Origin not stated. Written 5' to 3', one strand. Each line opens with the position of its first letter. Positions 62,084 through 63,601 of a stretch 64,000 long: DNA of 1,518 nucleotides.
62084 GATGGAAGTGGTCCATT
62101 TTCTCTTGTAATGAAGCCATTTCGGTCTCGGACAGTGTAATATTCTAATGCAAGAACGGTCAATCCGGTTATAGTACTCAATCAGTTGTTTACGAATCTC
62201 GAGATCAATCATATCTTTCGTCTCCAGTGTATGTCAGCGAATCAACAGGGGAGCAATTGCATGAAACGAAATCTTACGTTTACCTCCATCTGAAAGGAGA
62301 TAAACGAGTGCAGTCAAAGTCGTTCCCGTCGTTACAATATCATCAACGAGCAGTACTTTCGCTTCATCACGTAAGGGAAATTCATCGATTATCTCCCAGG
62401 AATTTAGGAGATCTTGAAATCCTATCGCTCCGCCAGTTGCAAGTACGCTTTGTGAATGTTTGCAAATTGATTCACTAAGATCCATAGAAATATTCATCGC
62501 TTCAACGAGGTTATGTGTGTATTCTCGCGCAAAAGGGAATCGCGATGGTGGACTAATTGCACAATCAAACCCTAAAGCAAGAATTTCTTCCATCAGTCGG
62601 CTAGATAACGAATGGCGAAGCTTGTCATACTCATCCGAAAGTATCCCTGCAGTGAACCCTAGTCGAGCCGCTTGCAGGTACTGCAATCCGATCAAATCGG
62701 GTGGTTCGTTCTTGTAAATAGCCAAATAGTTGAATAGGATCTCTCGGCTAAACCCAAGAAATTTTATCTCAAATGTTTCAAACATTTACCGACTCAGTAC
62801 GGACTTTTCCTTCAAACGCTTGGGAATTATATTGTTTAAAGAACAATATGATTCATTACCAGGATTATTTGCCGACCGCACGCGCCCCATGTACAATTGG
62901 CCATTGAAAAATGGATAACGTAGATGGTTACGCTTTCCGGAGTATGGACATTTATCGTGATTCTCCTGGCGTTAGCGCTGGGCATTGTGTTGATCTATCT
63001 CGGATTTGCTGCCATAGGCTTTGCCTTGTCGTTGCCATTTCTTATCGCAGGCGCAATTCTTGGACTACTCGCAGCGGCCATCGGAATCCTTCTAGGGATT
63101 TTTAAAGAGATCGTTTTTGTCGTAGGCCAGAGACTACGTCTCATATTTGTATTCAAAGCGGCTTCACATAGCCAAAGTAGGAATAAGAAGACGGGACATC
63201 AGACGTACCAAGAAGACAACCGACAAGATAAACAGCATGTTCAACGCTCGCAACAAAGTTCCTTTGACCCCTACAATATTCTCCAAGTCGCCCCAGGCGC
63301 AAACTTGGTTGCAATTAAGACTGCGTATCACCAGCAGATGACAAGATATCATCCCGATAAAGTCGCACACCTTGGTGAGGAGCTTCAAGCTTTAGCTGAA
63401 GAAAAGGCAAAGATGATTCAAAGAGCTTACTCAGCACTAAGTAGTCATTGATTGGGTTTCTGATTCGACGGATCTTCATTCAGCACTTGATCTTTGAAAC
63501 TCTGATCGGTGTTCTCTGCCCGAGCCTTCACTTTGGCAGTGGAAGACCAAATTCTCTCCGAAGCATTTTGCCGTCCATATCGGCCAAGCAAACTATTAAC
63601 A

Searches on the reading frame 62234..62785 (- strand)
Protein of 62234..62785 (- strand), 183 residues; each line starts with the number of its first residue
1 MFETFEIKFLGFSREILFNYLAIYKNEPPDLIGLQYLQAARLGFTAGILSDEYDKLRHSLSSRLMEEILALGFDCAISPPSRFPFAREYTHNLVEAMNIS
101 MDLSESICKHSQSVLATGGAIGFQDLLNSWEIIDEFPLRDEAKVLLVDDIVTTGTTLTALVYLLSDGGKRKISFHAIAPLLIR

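Call 5: search_protein_families(library=pfam, proteins=[window:62234-62785:-], max_evalue=0.1)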
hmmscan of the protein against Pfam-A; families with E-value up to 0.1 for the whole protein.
window:62234-62785:- (183 aa): 3 families
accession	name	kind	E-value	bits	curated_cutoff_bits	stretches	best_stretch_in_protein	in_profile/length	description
PF00156.33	Pribosyltran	-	1.4e-06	28.2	26.3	1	134-176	80-122/158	Phosphoribosyl transferase domain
PF15609.12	PRTase_2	-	0.015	15.3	28.8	1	138-166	116-144/188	Phosphoribosyl transferase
PF14681.12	UPRTase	-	0.071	13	27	0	140-174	119-155/206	Uracil phosphoribosyltransferase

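Call 6: search_protein_families(library=padloc, proteins=[window:62234-62785:-], max_evalue=0.1)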
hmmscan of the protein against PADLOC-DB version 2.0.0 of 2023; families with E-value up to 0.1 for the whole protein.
window:62234-62785:- (183 aa): 4 families
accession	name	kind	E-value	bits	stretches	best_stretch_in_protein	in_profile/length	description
PDLC03962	ShosT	-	1.6e-06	26.2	1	110-178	136-209/237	-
PDLC03928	PsyrT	-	0.00017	18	1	140-178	644-682/689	-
PDLC02869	DpdF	-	0.0073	14.6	1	143-172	33-62/74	DpdF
PDLC02935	PRTase_III-A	-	0.044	11.1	1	117-159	122-146/290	-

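Call 7: search_protein_families(library=ncbifam, proteins=[window:62234-62785:-], max_evalue=1)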
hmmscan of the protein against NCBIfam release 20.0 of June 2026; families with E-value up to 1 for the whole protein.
window:62234-62785:- (183 aa): 28 families (the best 25 are shown)
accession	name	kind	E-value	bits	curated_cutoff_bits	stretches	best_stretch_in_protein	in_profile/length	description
NF002636.0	PRK02304.1-5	equivalog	1e-05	25.1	125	1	138-176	114-152/176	adenine phosphoribosyltransferase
NF002095.0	PRK00934.1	equivalog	1.7e-05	24.1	296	1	141-182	205-246/287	ribose-phosphate diphosphokinase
TIGR01251.1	ribP_PPkin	subfamily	0.00011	21.2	113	1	143-181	212-250/309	ribose-phosphate diphosphokinase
TIGR00201.1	comF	subfamily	0.00017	21.6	233.55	1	142-176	153-187/190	ComF family protein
NF006328.0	PRK08558.1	equivalog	0.00027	20.6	184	1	137-168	172-203/238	adenine phosphoribosyltransferase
TIGR01203.1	HGPRTase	equivalog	0.0012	18.6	150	1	141-172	85-116/167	hypoxanthine phosphoribosyltransferase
TIGR01090.1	apt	equivalog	0.0013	18.9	185.85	1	138-170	106-138/169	adenine phosphoribosyltransferase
NF005592.0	PRK07322.1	subfamily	0.0013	18.1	143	1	142-169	121-148/180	adenine phosphoribosyltransferase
NF005537.0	PRK07199.1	subfamily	0.0013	17.9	322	1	141-174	211-244/301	ribose-phosphate diphosphokinase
NF008616.0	PRK11595.1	equivalog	0.0026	17.3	304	1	142-177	188-223/227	DNA utilization protein GntX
NF002634.0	PRK02304.1-3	equivalog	0.003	17.3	170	1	139-171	116-148/182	adenine phosphoribosyltransferase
TIGR01367.1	pyrE_Therm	equivalog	0.003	17.2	150.25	1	135-178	99-142/187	orotate phosphoribosyltransferase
NF040646.1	HPT_Archaea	equivalog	0.0032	17.1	200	1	139-167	112-140/184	hypoxanthine/guanine phosphoribosyltransferase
NF002635.0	PRK02304.1-4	subfamily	0.0036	16.8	146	1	139-166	113-140/188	adenine phosphoribosyltransferase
NF004689.0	PRK06031.1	equivalog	0.0073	15.6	175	1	137-169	150-182/233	phosphoribosyltransferase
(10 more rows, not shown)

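Call 8: search_protein_families(library=phrogs, proteins=[window:62234-62785:-], max_evalue=1)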
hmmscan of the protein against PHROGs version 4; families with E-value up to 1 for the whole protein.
window:62234-62785:- (183 aa): 6 families
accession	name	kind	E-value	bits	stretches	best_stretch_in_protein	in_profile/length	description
phrog_7188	-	unknown function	0.00087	20.3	1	142-172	112-142/155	-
phrog_16932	-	unknown function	0.0021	18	1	128-172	339-382/480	-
phrog_26846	-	unknown function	0.042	13.4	1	143-180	361-398/502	-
phrog_8417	-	unknown function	0.15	12.3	1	142-167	177-202/225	-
phrog_619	-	other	0.29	11.2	1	138-172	199-233/282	ribose-phosphate pyrophosphokinase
phrog_32912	-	unknown function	0.38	11.7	1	101-158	17-71/162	-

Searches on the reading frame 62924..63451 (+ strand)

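Call 7: search_protein_families(library=ncbifam, proteins=[window:62924-63451:+], max_evalue=1)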
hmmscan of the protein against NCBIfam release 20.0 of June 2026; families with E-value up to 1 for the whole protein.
window:62924-63451:+ (175 aa): 18 families
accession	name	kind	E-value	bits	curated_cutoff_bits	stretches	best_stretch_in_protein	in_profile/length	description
NF006948.0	PRK09430.1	equivalog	2.9e-12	46.8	162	1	80-173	166-261/267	co-chaperone DjlA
NF050028.1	CldAdptActJ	equivalog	6.3e-08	33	150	1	117-174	5-62/93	cold adaptation protein ActJcold adaptation protein ActJ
TIGR02349.1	DnaJ_bact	equivalog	1e-07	31.7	377.2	1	116-173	2-54/354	molecular chaperone DnaJ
NF008035.0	PRK10767.1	subfamily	4.3e-07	29.3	338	1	115-173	5-58/374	molecular chaperone DnaJ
NF007618.0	PRK10266.1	equivalog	1.6e-05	24.5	403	1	115-173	5-57/306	curved DNA-binding protein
NF010885.0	PRK14292.1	equivalog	0.00014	21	585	1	115-173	3-55/371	chaperone protein DnaJ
NF010874.0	PRK14281.1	equivalog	0.00026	20.2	619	1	115-174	4-58/397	chaperone protein DnaJ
NF010892.0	PRK14299.1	equivalog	0.00037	19.8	392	1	115-173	5-57/291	chaperone protein DnaJ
NF006502.0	PRK08937.3-2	equivalog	0.00046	19.7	259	1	117-173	206-262/275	adenylosuccinate lyase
NF037946.1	terminal_TopJ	equivalog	0.0021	16.6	300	1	115-173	6-58/810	terminal organelle assembly protein TopJ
NF010894.0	PRK14301.1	equivalog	0.0032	16.5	548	1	115-172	5-57/373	chaperone protein DnaJ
NF003449.0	PRK05014.1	equivalog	0.012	15.7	189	1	130-173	19-62/172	co-chaperone HscB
NF001420.0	PRK00294.1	equivalog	0.014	15.5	169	1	129-174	21-66/173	co-chaperone HscB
NF006504.0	PRK08937.3-4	equivalog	0.015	14.6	256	1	117-173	205-261/268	adenylosuccinate lyase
NF011865.0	PRK15337.1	equivalog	0.029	12.7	800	1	45-106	283-344/686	EscV/YscV/HrcV family type III secretion system export apparatus protein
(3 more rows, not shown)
